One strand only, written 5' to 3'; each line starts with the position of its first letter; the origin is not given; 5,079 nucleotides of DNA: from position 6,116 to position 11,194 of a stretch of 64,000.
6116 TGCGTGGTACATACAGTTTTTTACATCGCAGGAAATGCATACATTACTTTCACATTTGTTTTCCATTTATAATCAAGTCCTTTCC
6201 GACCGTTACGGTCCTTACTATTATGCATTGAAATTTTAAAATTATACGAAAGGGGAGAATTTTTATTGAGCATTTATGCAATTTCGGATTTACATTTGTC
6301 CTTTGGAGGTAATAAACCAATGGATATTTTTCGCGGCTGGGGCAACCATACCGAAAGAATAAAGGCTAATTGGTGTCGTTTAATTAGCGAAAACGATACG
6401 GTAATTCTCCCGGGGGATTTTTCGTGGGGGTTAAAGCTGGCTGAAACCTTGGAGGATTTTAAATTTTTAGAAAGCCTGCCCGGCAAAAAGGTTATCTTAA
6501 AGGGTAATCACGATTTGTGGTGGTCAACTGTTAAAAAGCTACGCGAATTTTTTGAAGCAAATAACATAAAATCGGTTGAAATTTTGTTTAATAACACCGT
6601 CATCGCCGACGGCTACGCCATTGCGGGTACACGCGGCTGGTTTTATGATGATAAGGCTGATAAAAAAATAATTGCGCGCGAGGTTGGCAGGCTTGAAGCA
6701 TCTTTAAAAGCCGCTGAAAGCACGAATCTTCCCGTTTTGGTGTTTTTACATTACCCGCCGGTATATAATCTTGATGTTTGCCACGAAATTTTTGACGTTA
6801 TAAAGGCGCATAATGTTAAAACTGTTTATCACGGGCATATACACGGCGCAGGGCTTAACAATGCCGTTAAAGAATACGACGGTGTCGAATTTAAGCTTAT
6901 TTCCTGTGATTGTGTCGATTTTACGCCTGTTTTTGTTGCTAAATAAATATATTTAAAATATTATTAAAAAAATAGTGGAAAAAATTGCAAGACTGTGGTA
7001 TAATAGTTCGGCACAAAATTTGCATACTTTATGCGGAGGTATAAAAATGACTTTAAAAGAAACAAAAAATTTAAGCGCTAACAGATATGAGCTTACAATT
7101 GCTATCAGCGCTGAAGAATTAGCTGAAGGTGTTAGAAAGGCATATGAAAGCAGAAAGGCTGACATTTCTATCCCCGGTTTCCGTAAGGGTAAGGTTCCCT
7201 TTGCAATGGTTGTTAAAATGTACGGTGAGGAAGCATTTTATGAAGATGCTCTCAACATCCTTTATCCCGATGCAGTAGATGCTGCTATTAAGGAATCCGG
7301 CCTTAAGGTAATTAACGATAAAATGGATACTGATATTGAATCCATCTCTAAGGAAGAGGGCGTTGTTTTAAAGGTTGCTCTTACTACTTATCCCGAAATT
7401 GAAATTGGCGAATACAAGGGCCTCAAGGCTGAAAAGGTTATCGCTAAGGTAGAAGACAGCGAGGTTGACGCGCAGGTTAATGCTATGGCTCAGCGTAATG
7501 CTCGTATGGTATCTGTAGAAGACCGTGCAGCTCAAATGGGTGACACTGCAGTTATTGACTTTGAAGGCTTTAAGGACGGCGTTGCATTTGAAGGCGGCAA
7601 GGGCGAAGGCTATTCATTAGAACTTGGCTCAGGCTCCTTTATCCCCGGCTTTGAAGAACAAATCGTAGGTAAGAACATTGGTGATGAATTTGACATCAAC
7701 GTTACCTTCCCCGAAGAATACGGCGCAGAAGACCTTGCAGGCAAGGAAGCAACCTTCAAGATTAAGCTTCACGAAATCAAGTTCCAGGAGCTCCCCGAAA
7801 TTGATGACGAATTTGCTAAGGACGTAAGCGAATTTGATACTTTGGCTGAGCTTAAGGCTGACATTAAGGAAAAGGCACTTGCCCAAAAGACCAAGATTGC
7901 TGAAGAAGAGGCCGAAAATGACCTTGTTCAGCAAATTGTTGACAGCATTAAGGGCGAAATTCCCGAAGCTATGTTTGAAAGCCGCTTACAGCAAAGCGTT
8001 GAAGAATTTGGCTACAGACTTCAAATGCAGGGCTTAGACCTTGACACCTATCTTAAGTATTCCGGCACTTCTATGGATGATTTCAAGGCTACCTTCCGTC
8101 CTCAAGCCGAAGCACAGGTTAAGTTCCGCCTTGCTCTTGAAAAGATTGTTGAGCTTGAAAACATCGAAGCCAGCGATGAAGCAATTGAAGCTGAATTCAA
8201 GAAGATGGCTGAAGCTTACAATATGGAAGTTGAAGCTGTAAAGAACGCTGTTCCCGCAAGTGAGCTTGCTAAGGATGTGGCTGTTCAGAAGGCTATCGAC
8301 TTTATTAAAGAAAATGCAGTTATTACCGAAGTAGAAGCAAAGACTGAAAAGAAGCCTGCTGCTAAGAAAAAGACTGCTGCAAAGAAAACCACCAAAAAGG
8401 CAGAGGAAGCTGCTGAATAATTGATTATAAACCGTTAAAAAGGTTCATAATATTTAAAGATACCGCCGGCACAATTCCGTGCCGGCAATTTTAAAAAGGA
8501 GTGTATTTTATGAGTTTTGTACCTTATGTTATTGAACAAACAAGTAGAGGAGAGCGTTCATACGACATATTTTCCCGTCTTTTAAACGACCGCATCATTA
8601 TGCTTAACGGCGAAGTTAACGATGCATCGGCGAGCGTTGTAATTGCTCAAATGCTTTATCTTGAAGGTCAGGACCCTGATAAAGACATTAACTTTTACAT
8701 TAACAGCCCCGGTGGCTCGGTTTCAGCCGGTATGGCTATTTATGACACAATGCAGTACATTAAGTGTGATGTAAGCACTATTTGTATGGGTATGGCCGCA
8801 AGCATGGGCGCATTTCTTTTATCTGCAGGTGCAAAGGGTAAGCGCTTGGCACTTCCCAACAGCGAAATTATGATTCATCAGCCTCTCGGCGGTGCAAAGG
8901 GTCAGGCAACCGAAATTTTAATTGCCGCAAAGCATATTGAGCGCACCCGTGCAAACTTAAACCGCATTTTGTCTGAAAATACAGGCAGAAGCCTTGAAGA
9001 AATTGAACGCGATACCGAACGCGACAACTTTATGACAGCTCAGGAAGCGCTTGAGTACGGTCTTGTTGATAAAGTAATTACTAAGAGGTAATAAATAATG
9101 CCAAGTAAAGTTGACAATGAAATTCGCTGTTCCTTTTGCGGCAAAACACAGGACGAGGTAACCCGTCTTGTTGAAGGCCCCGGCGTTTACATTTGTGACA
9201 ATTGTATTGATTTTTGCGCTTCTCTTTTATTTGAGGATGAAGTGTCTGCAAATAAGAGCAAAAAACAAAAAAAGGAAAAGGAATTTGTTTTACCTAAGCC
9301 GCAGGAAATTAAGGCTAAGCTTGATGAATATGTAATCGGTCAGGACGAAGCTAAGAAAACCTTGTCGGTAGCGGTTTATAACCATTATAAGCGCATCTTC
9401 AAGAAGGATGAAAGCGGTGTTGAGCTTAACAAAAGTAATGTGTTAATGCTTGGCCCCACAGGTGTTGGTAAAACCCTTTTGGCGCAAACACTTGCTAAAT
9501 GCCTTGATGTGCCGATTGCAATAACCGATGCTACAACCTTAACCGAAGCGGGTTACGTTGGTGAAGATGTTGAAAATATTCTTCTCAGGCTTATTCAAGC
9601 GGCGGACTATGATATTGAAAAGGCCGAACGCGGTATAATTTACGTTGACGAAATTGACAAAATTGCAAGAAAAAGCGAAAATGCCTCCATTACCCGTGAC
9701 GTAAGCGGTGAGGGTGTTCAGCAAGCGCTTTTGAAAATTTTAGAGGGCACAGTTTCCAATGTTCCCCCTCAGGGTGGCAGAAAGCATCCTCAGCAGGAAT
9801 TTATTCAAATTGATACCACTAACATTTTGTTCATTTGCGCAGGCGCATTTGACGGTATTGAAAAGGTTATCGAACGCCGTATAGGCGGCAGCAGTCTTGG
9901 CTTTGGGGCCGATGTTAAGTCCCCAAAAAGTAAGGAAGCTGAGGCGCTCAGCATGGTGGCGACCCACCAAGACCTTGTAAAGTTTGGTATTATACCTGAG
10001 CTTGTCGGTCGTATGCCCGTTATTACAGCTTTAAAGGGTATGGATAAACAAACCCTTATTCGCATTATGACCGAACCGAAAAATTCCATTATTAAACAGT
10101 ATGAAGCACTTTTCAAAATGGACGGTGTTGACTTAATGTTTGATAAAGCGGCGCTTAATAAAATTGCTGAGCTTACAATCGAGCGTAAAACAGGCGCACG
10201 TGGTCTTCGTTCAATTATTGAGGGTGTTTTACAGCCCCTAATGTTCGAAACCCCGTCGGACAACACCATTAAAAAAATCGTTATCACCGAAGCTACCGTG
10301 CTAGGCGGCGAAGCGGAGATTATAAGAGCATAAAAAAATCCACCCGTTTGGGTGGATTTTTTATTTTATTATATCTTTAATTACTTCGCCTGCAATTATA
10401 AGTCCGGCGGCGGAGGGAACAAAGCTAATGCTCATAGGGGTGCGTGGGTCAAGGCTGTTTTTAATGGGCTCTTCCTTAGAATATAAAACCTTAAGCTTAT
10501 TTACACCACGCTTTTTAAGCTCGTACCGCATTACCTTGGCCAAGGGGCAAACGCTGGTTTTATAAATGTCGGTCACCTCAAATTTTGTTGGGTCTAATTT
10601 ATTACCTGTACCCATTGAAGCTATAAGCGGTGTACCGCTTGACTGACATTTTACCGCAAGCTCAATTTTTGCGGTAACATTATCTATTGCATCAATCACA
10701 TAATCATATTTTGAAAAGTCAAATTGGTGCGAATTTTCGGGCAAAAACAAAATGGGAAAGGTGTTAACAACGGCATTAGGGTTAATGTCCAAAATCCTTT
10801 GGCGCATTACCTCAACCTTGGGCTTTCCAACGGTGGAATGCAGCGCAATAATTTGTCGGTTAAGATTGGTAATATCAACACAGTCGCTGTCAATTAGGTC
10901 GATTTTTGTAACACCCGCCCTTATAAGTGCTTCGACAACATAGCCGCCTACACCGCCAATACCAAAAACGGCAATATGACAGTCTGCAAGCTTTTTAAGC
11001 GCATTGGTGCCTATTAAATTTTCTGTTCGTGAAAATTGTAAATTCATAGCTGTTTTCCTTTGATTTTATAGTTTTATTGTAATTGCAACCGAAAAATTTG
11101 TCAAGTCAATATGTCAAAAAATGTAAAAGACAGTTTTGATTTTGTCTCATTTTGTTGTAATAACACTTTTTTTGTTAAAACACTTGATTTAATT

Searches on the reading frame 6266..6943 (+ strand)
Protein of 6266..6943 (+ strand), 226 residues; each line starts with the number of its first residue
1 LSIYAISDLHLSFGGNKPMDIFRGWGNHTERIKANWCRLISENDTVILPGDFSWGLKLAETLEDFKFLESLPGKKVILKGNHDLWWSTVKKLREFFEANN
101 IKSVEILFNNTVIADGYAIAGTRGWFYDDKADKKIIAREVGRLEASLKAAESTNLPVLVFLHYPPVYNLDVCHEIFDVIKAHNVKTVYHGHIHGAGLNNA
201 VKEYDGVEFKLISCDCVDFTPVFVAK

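Call 49: search_protein_families(library=pfam, proteins=[window:6266-6943:+], max_evalue=0.0001)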
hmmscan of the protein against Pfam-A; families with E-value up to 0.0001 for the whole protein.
window:6266-6943:+ (226 aa): 2 families
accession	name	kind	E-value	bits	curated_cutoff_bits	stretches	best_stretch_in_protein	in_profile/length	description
PF00149.33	Metallophos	-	3.9e-12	47.5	21.5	1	1-194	1-190/191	Calcineurin-like phosphoesterase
PF12850.12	Metallophos_2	-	6.3e-06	26.7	27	1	1-197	1-121/154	Calcineurin-like phosphoesterase superfamily domain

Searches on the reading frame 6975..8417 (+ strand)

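Call 49: search_protein_families(library=pfam, proteins=[window:6975-8417:+], max_evalue=0.0001)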
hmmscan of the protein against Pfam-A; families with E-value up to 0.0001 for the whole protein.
window:6975-8417:+ (481 aa): 3 families
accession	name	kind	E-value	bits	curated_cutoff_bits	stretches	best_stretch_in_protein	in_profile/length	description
PF05697.18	Trigger_N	-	1.5e-37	129.5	22.2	1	27-170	3-143/144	Bacterial trigger factor protein (TF)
PF05698.19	Trigger_C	-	3.9e-35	121.7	22.7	1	289-446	1-162/162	Bacterial trigger factor protein (TF) C-terminus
PF00254.34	FKBP_C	-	3.7e-17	62.9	21.1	1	183-265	2-93/94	FKBP-type peptidyl-prolyl cis-trans isomerase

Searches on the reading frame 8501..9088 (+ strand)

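Call 49: search_protein_families(library=pfam, proteins=[window:8501-9088:+], max_evalue=0.0001)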
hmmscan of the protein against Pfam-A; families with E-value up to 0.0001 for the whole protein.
window:8501-9088:+ (196 aa): 1 family
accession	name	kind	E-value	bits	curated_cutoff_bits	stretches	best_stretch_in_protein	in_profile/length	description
PF00574.28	CLP_protease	-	1.4e-85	286.2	20.2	1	16-195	2-181/182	Clp protease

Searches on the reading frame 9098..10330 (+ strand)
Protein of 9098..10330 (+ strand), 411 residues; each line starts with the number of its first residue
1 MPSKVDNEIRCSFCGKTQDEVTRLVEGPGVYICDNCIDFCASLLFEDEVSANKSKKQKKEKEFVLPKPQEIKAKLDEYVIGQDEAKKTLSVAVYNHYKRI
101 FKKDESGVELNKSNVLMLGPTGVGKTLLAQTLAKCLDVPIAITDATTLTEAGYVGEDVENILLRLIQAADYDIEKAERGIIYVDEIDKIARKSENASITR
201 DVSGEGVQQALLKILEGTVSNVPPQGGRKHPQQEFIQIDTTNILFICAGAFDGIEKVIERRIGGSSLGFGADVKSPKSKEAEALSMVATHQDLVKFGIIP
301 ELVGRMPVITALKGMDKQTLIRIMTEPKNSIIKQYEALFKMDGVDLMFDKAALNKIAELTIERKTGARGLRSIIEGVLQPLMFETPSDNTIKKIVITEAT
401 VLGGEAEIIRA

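Call 49: search_protein_families(library=pfam, proteins=[window:9098-10330:+], max_evalue=0.0001)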
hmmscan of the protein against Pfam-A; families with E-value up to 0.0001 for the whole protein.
window:9098-10330:+ (411 aa): 8 families
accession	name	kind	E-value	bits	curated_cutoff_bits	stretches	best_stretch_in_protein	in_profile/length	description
PF07724.20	AAA_2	-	1.7e-33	116.5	27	1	112-309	3-166/166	AAA domain (Cdc48 subfamily)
PF06689.19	zf-C4_ClpX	-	8.3e-17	61.2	27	1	10-45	2-38/39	ClpX C4-type zinc finger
PF00004.35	AAA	-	1.1e-15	58.7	21.2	1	115-243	1-110/131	ATPase family associated with various cellular activities (AAA)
PF10431.15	ClpB_D2-small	-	2.9e-10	40.5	21.9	1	316-393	2-75/81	C-terminal, D2-small domain, of ClpB protein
PF05496.18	RuvB_N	-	5.7e-08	33.1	27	1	74-195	5-102/159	Holliday junction DNA helicase RuvB P-loop domain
PF00493.29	MCM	-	6e-06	26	23.3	1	70-195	17-139/224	MCM P-loop domain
PF07728.20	AAA_5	-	1.7e-05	25.3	22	0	114-191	1-80/139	AAA domain (dynein-related subfamily)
PF01078.27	Mg_chelatase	-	5.2e-05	23.2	20.3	0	113-136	23-46/207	Magnesium chelatase, subunit ChlI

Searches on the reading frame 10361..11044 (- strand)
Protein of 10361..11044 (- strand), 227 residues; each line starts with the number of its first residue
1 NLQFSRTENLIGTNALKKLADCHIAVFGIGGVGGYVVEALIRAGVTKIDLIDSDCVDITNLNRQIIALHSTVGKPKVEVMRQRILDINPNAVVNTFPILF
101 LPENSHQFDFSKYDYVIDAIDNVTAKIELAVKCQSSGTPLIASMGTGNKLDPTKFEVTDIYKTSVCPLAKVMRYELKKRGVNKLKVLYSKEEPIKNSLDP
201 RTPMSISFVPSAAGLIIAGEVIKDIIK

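Call 49: search_protein_families(library=pfam, proteins=[window:10361-11044:-], max_evalue=0.0001)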
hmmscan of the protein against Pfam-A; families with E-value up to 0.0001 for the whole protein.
window:10361-11044:- (227 aa): 1 family
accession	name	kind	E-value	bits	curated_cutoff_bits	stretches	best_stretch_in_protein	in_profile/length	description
PF00899.27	ThiF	-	4.4e-42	144.3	28.1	1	7-223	4-200/238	ThiF family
